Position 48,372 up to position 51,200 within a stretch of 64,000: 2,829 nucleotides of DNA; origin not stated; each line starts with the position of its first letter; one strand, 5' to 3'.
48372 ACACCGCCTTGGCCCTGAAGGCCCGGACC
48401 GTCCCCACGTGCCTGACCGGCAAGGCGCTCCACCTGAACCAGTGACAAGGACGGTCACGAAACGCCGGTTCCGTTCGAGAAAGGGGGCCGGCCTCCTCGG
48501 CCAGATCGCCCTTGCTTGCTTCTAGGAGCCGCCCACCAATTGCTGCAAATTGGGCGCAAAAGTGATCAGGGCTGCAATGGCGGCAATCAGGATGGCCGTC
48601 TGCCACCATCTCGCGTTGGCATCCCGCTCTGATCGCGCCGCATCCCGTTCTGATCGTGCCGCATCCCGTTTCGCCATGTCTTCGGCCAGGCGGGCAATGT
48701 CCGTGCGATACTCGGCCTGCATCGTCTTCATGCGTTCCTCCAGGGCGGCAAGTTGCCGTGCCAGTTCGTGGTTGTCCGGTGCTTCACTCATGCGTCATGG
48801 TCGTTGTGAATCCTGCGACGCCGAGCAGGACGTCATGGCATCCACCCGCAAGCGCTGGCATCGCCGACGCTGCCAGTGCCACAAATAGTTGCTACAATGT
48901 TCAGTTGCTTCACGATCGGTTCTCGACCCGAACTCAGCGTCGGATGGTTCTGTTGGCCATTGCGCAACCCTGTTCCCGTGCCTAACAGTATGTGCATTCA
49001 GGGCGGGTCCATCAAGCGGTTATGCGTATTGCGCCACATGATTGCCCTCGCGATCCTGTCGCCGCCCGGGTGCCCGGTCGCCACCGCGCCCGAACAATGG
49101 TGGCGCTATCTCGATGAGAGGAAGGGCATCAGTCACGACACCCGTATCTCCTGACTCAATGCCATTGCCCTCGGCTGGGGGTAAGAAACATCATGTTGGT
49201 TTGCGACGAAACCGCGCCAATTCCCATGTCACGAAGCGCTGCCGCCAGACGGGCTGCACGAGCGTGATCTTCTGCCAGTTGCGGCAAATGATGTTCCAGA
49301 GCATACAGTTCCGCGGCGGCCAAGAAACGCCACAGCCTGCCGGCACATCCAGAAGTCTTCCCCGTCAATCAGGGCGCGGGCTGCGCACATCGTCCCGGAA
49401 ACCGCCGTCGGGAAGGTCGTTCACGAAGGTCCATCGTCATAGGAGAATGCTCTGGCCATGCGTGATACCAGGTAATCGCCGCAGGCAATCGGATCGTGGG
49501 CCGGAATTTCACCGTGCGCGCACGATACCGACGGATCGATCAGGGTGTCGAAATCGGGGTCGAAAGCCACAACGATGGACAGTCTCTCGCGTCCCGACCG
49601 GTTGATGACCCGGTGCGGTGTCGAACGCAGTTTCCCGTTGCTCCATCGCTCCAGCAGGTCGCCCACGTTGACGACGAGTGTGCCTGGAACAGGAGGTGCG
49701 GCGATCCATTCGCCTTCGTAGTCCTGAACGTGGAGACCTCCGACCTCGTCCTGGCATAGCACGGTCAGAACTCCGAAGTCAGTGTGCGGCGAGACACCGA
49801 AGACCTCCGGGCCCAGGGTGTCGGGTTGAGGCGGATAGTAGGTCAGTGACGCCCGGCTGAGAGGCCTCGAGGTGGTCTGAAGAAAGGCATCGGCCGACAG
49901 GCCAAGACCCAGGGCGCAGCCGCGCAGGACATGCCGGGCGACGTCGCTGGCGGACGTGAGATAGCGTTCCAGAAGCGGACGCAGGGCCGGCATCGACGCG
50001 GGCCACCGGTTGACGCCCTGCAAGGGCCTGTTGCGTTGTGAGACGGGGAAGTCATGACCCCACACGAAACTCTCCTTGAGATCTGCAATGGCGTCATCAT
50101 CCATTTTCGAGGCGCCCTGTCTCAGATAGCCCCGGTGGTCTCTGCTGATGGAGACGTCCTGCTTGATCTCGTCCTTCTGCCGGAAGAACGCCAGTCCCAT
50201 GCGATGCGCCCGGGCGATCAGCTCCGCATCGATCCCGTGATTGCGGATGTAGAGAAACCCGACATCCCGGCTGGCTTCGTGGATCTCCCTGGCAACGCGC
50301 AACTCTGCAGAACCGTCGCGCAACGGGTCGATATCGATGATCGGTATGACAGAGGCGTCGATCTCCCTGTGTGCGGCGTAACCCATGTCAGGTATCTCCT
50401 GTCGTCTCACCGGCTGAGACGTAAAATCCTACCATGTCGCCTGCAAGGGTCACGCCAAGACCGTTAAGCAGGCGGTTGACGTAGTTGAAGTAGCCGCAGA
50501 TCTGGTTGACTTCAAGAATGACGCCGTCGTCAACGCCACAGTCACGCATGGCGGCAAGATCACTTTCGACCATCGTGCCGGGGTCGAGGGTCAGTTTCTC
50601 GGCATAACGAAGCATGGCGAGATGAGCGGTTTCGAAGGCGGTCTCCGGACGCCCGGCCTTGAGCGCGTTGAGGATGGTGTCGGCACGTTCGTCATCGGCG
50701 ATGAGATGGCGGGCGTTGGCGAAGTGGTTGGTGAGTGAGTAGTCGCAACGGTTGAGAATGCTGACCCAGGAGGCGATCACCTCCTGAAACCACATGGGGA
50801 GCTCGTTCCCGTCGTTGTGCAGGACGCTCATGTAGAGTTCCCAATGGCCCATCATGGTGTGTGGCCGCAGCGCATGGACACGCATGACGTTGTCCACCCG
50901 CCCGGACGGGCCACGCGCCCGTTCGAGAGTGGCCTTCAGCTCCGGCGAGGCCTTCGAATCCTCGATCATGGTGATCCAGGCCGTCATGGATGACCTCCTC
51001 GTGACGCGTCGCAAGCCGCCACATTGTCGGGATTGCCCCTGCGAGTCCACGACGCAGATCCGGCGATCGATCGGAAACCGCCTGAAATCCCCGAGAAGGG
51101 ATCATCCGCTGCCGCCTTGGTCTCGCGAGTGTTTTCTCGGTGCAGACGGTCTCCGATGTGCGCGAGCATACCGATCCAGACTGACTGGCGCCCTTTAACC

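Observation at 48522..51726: Inverted paralogous small coiled-coil tail-anchored proteins flanking an oxygenase/AhpD-like pair, one copy frameshifted, with an in-frame 21-bp tandem repeat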

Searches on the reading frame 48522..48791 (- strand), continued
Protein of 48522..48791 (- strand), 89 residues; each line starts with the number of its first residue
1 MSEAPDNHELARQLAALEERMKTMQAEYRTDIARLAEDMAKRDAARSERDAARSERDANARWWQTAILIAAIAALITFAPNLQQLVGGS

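Call 65: search_protein_families(library=padloc, alignment_id=A3, max_evalue=0.1)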
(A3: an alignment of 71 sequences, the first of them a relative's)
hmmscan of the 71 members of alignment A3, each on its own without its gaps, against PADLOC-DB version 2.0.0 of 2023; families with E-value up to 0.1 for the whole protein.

A. member 1, P0001 (89 aa): 2 families
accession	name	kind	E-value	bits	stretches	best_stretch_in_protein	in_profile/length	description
PDLC04059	PD-T4-6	-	0.0027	14.8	1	6-64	265-322/433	-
PDLC01101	PrimPol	-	0.034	10.8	1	8-71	15-79/490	adaptation polymerase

B. families by the number of members that match (of 71 scanned): 23 families
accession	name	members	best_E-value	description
PDLC04059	PD-T4-6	16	0.0016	-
PDLC03843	LeoC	14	0.00049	-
PDLC03841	LeoBC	3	0.0086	-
PDLC03864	LmuB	3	0.024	-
PDLC00648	ZorA3|ZorA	2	0.0017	MotA/ExbB/TolQ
PDLC03868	LmuB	2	0.0081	-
PDLC04040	PD-T4-6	2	0.0087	-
PDLC04759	PDC-M64B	1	0.00019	-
PDLC00553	JetC2|JetC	1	0.00037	DUF3584 domain; MukB-like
PDLC00588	JetC3|JetC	1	0.0012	DUF3584 domain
PDLC00658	ZorG3|ZorG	1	0.0031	DUF3348 domain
PDLC03795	RTasSLATT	1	0.0032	DRT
PDLC02668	DndD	1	0.0074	DndD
PDLC02714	PbeC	1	0.0095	PbeC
PDLC02857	DpdF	1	0.01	DpdF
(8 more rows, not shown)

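Call 66: search_protein_families(library=phrogs, alignment_id=A3, max_evalue=0.01)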
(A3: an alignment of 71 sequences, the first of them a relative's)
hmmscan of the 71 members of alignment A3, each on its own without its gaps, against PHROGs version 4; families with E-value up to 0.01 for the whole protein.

A. member 1, P0001 (89 aa): 1 family
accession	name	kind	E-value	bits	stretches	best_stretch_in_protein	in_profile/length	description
phrog_28110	-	unknown function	0.0058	17.5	1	16-75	94-159/165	-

B. families by the number of members that match (of 71 scanned): 23 families
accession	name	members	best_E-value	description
phrog_28110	-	11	0.0011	-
phrog_689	-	5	9.3e-06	holin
phrog_6701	-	5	0.00029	-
phrog_6324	-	4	3.2e-05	-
phrog_16654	-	3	0.00076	-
phrog_9415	-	3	0.00089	-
phrog_6136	-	3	0.0037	-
phrog_2990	-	2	0.00029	-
phrog_38557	-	2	0.0056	DNA binding protein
phrog_3556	-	2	0.0066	-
phrog_1544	-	2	0.0068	-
phrog_1193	-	1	1.1e-05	hemolysin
phrog_12846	-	1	0.0022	tail fiber protein; Ig-domain containing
phrog_1491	-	1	0.0042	tail fiber protein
phrog_35707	-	1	0.0045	tail length tape measure protein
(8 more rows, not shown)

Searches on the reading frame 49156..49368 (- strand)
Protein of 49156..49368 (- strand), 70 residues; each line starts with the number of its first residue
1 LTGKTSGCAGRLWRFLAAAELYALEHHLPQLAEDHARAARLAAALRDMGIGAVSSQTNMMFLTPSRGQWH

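Call 6: search_protein_families(library=pfam, proteins=[window:49156-49368:-], max_evalue=1)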
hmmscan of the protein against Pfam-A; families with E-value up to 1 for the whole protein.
window:49156-49368:- (70 aa): 1 family
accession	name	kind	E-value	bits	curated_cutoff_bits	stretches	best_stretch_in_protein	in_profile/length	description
PF01212.27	Beta_elim_lyase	-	8.2e-06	25.8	27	1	14-62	234-283/288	Beta-eliminating lyase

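Call 7: search_protein_families(library=ncbifam, proteins=[window:49156-49368:-], max_evalue=1)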
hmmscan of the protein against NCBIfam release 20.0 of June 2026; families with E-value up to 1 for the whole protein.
window:49156-49368:- (70 aa): 2 families
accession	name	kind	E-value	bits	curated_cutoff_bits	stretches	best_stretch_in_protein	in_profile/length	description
NF007825.0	PRK10534.1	equivalog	2.4e-11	43.2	312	1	4-65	222-283/333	low-specificity L-threonine aldolase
NF041359.1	GntG_guanitoxin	subfamily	3.7e-09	36.2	230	1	13-65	238-293/343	GntG family PLP-dependent aldolase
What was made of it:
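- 49046..49424 (-): Gene debris between copy A and the oxygenase. It comprises a remnant of the AAT-family gene (49046-49151), a threonine-aldolase-like C-terminal fragment (49156-49368), and both ends of the 359-aa gene that follows the oxygenase in relatives (49317-49424). Aldolase fragment: NCBIfam PRK10534 E 2.4e-11 and Pfam Beta_elim_lyase E 8e-6 (calls 6, 7).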

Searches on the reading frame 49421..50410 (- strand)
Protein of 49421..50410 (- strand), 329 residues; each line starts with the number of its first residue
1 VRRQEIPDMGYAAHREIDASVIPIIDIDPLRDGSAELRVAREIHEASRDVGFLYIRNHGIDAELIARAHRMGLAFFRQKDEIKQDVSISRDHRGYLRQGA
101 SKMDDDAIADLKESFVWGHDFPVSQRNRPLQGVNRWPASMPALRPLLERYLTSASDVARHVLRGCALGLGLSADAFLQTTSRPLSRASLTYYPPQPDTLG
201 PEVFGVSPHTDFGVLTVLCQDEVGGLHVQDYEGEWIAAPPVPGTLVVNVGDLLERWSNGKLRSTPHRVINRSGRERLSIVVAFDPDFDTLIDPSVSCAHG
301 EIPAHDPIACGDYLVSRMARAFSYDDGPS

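Call 6: search_protein_families(library=pfam, proteins=[window:49421-50410:-], max_evalue=1)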
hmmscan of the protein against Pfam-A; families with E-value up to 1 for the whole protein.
window:49421-50410:- (329 aa): 2 families
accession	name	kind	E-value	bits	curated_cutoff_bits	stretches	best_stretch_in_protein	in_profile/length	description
PF03171.26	2OG-FeII_Oxy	-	4.2e-27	94.9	23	1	189-284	7-100/101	2OG-Fe(II) oxygenase superfamily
PF14226.12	DIOX_N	-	1.7e-26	93.6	27.3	1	22-138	1-116/117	non-haem dioxygenase in morphine synthesis N-terminal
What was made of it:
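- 49421..50386 (-): 2OG-Fe(II) oxygenase (321 aa). It is ancestral to the locus and is not part of the element. Pfam in call 6.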

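Call 7: search_protein_families(library=ncbifam, proteins=[window:49421-50410:-], max_evalue=1)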
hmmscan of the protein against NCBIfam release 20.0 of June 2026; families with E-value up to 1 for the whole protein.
window:49421-50410:- (329 aa): 0 families

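Call 42: find_homologous_proteins(query=window:49421-50410:-, max_evalue=1e-40)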
Query window:49421-50410:- (329 aa): 3147 proteins with E <= 1e-40 among 8000 candidates; the best 120 are listed.
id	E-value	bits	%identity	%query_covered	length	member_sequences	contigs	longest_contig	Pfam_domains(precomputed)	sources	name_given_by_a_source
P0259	3.4e-216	735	100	98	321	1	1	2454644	PF14226.13,PF03171.27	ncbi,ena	-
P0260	1.1e-194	664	90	98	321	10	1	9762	PF14226.13,PF03171.27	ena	-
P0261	2.7e-189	647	87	98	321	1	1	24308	PF14226.13,PF03171.27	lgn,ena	-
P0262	3.0e-188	643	87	98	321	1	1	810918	PF14226.13,PF03171.27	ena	-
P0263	1.5e-187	641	86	98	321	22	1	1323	PF14226.13,PF03171.27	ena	-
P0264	5.7e-186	636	86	98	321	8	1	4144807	PF14226.13,PF03171.27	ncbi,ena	-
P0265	6.3e-183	626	84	98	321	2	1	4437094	PF14226.13,PF03171.27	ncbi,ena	-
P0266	1.4e-182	625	84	98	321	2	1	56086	PF14226.13,PF03171.27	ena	-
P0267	2.1e-177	607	83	98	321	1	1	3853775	PF14226.13,PF03171.27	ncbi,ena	-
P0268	8.8e-172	589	79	98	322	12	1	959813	PF14226.13,PF03171.27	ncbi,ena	-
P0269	2.4e-156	538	72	96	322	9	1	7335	PF14226.13,PF03171.27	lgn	-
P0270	4.9e-154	531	74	98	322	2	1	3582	PF14226.13,PF03171.27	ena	-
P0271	4.7e-153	527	71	96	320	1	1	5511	PF14226.13,PF03171.27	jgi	-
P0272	7.2e-151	520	70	97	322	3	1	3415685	PF14226.13,PF03171.27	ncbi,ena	-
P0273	9.3e-147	507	69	97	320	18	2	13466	PF14226.13,PF03171.27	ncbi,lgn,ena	-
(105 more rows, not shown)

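Call 43: find_encoding_contigs(protein=P0264, flank=8000, max_places=2)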
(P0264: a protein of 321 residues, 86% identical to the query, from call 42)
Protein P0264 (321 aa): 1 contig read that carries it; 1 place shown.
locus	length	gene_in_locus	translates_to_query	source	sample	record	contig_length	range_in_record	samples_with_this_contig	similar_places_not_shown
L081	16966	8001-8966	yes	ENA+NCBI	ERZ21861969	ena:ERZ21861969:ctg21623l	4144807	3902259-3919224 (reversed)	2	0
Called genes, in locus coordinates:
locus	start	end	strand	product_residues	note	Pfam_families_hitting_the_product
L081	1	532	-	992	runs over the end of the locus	PF13510:Fer2_4, PF01266:DAO (weak), PF07992:Pyr_redox_2, PF12831:FAD_oxidored, PF13450:NAD_binding_8, PF17806:SO_alpha_A3, PF01571:GCV_T, PF08669:GCV_T_C, +3 more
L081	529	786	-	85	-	PF04267:SoxD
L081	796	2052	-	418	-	PF01266:DAO, PF07992:Pyr_redox_2 (faint)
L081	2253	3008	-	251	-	-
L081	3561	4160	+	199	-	-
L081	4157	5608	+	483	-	PF06253:MTTB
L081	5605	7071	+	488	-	PF00282:Pyridoxal_deC, PF01212:Beta_elim_lyase (weak)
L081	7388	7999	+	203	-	-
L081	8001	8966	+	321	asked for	PF14226:DIOX_N, PF03171:2OG-FeII_Oxy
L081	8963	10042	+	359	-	-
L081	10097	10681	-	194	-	PF05988:DUF899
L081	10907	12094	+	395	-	PF03417:AAT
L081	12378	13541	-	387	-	PF12911:OppC_N, PF00528:BPD_transp_1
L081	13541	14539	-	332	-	PF19300:BPD_transp_1_N, PF00528:BPD_transp_1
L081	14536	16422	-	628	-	PF00496:SBP_bac_5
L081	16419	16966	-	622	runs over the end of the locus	PF02367:TsaE (faint), PF20720:nSTAND3 (faint), PF00005:ABC_tran, PF02463:SMC_N (faint), PF05621:TniB (faint), PF13191:AAA_16 (faint), PF00005:ABC_tran, PF08352:oligo_HPY, +2 more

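Call 44: find_encoding_contigs(protein=P0262, flank=8000, max_places=2)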
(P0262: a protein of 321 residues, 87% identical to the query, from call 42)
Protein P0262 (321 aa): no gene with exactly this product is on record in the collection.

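Call 45: find_encoding_contigs(protein=P0267, flank=8000, max_places=2)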
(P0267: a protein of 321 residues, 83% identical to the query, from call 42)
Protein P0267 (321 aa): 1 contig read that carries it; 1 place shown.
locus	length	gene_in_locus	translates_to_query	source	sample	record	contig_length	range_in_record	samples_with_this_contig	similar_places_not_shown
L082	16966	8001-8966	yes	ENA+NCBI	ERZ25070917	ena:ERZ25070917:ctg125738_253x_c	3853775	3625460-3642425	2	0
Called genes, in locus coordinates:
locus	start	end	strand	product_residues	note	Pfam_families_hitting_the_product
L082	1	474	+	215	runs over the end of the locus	PF13417:GST_N_3 (weak), PF13409:GST_N_2, PF00043:GST_C, PF13410:GST_C_2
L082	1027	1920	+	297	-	PF03446:NAD_binding_2, PF03807:F420_oxidored, PF21761:RedAm-like_C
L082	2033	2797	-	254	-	PF00106:adh_short, PF23441:SDR (faint), PF08659:KR, PF13561:adh_short_C2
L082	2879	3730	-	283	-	PF05721:PhyH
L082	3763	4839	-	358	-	PF13416:SBP_bac_8, PF13343:SBP_bac_6 (weak)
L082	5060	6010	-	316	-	PF02668:TauD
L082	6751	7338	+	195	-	-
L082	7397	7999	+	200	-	-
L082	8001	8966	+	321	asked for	PF14226:DIOX_N, PF03171:2OG-FeII_Oxy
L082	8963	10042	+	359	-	-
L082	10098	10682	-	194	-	PF05988:DUF899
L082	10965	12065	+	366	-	PF03417:AAT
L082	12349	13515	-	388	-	PF12911:OppC_N, PF00528:BPD_transp_1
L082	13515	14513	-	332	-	PF19300:BPD_transp_1_N, PF00528:BPD_transp_1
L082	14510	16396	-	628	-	PF00496:SBP_bac_5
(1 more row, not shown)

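Call 52: find_encoding_contigs(protein=P0260, flank=8000, max_places=2)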
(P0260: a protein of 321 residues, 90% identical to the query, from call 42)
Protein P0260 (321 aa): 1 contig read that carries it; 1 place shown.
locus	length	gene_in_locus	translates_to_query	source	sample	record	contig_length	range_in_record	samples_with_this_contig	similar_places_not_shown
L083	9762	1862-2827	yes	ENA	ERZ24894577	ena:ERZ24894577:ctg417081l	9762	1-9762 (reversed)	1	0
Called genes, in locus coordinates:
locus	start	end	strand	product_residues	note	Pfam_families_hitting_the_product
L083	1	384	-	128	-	?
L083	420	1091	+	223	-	PF00282:Pyridoxal_deC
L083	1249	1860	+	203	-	-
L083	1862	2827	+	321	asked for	PF14226:DIOX_N, PF03171:2OG-FeII_Oxy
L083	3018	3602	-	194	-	PF05988:DUF899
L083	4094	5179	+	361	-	PF03417:AAT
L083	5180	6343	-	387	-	PF12911:OppC_N, PF00528:BPD_transp_1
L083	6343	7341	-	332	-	PF19300:BPD_transp_1_N, PF00528:BPD_transp_1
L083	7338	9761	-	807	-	?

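Call 53: find_encoding_contigs(protein=P0261, flank=8000, max_places=2)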
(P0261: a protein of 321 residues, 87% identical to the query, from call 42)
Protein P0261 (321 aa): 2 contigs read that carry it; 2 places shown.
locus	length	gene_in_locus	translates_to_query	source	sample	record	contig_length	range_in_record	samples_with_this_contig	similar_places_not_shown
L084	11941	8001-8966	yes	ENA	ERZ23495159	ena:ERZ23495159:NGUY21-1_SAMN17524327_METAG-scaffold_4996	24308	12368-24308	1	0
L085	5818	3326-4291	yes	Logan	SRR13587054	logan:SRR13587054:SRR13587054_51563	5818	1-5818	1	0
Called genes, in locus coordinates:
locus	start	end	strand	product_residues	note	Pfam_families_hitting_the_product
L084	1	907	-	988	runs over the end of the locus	PF13510:Fer2_4, PF01494:FAD_binding_3 (weak), PF01946:Thi4 (weak), PF07992:Pyr_redox_2, PF12831:FAD_oxidored (weak), PF17806:SO_alpha_A3, PF01571:GCV_T, PF08669:GCV_T_C, +1 more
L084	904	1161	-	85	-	PF04267:SoxD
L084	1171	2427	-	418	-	PF01266:DAO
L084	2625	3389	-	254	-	-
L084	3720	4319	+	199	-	-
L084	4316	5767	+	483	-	PF06253:MTTB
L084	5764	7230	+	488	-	PF00282:Pyridoxal_deC, PF00266:Aminotran_5 (weak), PF01212:Beta_elim_lyase (weak)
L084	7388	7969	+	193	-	-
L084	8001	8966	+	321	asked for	PF14226:DIOX_N, PF03171:2OG-FeII_Oxy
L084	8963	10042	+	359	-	-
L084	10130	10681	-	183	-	PF05988:DUF899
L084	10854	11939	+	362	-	?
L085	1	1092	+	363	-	?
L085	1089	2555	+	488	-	PF00282:Pyridoxal_deC, PF00266:Aminotran_5 (weak), PF01212:Beta_elim_lyase (weak)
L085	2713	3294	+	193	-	-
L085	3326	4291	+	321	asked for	PF14226:DIOX_N, PF03171:2OG-FeII_Oxy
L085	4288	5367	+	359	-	-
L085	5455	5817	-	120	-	?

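Call 61: search_protein_families(library=pfam, proteins=[L081:8963-10042:+], max_evalue=0.001)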
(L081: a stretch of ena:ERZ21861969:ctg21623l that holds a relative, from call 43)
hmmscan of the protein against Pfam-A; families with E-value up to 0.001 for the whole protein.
L081:8963-10042:+ (359 aa): 0 families

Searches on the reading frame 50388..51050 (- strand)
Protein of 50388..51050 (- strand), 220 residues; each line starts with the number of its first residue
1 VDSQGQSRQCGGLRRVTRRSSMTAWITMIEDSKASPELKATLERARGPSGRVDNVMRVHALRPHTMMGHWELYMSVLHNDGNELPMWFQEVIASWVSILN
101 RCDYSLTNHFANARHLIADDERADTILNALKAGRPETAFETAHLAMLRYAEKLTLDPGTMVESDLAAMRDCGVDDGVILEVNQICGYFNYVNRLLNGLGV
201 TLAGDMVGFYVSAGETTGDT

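Call 6: search_protein_families(library=pfam, proteins=[window:50388-51050:-], max_evalue=1)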
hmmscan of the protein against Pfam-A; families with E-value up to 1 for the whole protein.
window:50388-51050:- (220 aa): 1 family
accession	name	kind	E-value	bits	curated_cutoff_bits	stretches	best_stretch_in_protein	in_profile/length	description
PF02627.25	CMD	-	0.0018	18.7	23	1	78-128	16-64/84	Carboxymuconolactone decarboxylase family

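Call 7: search_protein_families(library=ncbifam, proteins=[window:50388-51050:-], max_evalue=1)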
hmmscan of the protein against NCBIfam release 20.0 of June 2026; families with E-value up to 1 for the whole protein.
window:50388-51050:- (220 aa): 5 families
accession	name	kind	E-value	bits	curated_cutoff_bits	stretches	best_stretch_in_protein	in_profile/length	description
TIGR01926.1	peroxid_rel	subfamily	5.7e-27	94.6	81.8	1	24-200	1-173/178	peroxidase-related enzyme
TIGR04030.1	perox_Avi_7169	hypoth_equivalog_domain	2.7e-09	37.4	233.15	1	75-199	62-183/185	alkylhydroperoxidase domain protein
NF041238.1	AhpD_rel_CFYUT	equivalog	7.9e-09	35.2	175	1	20-204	147-337/357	alkylhydroperoxidase-related (seleno)protein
TIGR04029.1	CMD_Avi_7170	hypoth_equivalog_domain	0.019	15.8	100.75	1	136-200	108-173/174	CMD domain protein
TIGR00778.1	ahpD_dom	domain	0.052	13.1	27.8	1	89-124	8-43/51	alkylhydroperoxidase AhpD family core domain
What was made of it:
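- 50388..50987 (-): AhpD/CMD-type 'peroxidase-related enzyme' (about 200 aa). It is ancestral to the locus and is not part of the element. TIGR01926 E 5.7e-27 (call 7).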
